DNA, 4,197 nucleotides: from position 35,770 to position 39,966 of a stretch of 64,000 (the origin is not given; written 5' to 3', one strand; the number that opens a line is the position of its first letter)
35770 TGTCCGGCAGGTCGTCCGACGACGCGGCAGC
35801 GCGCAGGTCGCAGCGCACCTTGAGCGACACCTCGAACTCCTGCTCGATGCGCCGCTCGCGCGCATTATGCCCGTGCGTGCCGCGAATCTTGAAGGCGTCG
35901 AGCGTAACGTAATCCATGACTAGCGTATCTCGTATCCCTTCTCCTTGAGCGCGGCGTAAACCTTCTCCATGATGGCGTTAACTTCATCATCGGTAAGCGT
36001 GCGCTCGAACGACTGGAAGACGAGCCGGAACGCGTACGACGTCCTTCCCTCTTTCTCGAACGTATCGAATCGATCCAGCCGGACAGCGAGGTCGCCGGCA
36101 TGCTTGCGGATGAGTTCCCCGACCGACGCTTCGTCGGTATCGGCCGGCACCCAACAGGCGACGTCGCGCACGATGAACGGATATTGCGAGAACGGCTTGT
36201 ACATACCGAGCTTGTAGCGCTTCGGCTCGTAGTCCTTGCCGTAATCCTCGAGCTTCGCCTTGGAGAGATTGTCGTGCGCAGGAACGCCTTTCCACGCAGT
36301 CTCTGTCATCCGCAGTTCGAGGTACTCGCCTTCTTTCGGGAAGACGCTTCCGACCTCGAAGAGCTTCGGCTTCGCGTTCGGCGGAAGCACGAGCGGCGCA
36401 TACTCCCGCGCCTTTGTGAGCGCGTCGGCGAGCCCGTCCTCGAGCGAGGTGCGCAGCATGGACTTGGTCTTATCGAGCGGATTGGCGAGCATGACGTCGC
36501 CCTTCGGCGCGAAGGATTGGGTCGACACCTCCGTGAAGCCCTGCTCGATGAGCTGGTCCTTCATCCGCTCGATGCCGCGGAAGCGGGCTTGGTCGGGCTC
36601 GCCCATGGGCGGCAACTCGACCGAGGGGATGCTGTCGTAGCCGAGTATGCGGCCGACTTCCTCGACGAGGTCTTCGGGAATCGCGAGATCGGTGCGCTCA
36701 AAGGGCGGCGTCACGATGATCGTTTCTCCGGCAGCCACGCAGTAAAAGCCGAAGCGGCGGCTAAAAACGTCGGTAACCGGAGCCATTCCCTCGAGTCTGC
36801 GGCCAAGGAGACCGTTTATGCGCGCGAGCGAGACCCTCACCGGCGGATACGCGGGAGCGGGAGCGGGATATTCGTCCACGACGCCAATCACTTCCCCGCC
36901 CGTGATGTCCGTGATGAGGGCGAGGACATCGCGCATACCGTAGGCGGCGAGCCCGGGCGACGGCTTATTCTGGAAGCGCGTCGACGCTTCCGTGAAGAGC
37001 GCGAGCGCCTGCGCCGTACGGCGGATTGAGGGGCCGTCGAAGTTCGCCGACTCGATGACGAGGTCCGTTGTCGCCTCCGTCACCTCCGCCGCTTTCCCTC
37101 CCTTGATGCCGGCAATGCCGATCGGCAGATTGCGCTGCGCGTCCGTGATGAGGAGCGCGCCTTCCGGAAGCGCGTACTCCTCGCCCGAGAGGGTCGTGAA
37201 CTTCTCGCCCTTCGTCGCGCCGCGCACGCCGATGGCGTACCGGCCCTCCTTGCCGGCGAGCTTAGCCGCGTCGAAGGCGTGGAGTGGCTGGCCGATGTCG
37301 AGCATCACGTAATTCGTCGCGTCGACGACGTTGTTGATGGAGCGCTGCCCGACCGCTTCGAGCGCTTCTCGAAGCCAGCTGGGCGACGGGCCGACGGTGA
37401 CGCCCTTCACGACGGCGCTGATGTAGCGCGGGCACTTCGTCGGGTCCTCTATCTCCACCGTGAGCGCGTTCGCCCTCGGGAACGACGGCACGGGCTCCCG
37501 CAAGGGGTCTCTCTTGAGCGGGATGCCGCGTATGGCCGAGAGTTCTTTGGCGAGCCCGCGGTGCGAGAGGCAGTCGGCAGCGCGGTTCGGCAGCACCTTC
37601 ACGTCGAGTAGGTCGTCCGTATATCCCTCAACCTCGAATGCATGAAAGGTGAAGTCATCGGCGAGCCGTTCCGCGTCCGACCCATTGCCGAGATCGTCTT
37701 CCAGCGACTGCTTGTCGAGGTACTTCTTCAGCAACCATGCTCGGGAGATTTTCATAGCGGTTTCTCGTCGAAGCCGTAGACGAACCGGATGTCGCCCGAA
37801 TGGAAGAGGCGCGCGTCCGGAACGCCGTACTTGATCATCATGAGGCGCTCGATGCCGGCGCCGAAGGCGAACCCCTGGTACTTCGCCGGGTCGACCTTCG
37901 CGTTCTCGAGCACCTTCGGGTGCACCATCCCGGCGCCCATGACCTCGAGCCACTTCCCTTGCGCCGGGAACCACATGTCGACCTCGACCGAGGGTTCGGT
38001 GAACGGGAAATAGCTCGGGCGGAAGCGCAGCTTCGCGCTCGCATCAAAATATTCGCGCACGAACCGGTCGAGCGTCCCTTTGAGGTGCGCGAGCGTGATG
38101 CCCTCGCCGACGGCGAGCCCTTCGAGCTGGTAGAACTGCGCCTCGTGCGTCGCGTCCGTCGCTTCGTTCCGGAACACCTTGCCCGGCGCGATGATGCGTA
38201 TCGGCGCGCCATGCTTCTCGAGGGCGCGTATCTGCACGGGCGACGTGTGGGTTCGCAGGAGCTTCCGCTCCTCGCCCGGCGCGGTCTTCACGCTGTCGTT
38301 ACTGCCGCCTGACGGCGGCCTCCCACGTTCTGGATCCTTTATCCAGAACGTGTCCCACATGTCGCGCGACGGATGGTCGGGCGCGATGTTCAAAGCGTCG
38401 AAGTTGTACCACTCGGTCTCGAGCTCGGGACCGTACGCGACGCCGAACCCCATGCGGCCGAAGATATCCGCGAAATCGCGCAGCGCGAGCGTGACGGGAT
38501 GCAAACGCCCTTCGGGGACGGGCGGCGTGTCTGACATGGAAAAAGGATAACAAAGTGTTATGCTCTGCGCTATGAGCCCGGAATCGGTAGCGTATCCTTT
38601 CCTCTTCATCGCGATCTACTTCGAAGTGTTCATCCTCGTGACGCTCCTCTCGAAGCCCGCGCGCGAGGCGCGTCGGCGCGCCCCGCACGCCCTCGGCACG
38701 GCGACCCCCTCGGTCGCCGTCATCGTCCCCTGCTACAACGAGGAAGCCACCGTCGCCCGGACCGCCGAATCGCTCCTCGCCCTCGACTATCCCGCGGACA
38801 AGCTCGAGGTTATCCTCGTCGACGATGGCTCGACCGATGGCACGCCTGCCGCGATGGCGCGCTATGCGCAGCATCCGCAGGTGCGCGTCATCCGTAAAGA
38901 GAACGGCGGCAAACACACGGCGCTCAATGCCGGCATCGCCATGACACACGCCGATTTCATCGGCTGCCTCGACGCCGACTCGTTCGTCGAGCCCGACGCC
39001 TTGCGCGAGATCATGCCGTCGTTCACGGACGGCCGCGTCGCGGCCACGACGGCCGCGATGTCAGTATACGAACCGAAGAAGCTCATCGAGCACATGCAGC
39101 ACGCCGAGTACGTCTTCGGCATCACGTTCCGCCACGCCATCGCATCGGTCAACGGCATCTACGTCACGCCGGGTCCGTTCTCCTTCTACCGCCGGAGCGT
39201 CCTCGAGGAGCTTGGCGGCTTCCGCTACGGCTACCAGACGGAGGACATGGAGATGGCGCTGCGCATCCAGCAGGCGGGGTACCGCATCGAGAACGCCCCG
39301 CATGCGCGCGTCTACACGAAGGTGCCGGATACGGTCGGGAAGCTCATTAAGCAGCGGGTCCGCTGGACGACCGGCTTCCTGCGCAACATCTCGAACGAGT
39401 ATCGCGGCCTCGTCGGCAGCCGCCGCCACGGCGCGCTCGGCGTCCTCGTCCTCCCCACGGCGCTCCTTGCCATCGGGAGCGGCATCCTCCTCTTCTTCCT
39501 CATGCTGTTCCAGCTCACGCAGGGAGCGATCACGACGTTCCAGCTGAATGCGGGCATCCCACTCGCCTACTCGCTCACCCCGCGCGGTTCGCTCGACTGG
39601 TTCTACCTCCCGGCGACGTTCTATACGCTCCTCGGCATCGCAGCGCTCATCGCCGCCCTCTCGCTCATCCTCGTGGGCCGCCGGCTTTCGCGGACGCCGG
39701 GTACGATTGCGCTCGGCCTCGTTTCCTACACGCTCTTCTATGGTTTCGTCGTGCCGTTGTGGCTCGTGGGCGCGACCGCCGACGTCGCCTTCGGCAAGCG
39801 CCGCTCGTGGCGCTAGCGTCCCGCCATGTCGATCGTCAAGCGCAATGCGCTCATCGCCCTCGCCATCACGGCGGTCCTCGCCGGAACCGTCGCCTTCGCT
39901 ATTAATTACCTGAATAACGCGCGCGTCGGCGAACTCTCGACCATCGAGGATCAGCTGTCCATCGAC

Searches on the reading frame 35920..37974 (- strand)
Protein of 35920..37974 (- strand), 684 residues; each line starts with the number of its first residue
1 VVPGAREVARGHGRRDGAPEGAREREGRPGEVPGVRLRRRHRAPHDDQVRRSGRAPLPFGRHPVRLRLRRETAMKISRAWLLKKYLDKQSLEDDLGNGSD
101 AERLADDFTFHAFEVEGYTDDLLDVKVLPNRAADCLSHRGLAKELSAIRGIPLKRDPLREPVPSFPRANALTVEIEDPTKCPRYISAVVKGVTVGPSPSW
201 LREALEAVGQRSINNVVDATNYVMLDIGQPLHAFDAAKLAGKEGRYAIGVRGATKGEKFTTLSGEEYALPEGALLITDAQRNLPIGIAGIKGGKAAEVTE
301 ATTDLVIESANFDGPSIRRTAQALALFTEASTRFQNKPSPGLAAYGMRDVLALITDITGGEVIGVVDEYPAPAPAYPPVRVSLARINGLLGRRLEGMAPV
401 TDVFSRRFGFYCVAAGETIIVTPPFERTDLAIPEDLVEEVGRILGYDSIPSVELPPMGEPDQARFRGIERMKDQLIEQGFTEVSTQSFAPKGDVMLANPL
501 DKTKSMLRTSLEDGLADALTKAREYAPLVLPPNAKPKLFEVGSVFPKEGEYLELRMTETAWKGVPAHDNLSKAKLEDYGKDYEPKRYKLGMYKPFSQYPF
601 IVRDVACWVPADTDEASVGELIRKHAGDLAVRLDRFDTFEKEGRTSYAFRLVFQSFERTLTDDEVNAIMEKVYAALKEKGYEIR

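Call 45: search_protein_families(library=pfam, proteins=[window:35920-37974:-], max_evalue=0.001)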
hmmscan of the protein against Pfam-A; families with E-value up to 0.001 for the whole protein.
window:35920-37974:- (684 aa): 4 families
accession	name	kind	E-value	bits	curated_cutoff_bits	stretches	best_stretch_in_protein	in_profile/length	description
PF03483.22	B3_4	-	2e-54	184.3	29.3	1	180-359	1-174/174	B3/4 domain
PF03147.19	FDX-ACB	-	6.7e-20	71.8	31.1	1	596-684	1-94/94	Ferredoxin-fold anticodon binding domain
PF03484.21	B5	-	3.7e-10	40.3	28.6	1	379-446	1-67/67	tRNA synthetase B5 domain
PF17759.6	tRNA_synthFbeta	-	4.2e-06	26.8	22.4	1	458-548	12-109/214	Phenylalanyl tRNA synthetase beta chain CLM domain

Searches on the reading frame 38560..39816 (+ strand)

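Call 44: search_protein_families(library=pfam, proteins=[window:38560-39816:+], max_evalue=0.001)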
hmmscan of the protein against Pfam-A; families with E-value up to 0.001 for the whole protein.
window:38560-39816:+ (418 aa): 6 families
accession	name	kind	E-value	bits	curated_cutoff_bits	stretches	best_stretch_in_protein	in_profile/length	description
PF00535.33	Glycos_transf_2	-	1.3e-36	126.5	23.3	1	54-219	2-168/168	Glycosyl transferase family 2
PF13641.12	Glyco_tranf_2_3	-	1.1e-32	114.3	27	1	50-272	1-230/230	Glycosyltransferase like family 2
PF13632.12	Glyco_trans_2_3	-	2e-26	93.5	27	1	134-335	2-183/198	Glycosyl transferase family group 2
PF13506.12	Glyco_transf_21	-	2e-15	57.1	21.7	1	118-270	18-173/174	Glycosyl transferase family 21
PF10111.15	Glyco_tranf_2_2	-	5e-08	33.2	27.3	1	54-250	2-213/276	Glycosyltransferase like family 2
PF03142.21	Chitin_synth_2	-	5.7e-07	29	27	0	125-212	196-286/527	Chitin synthase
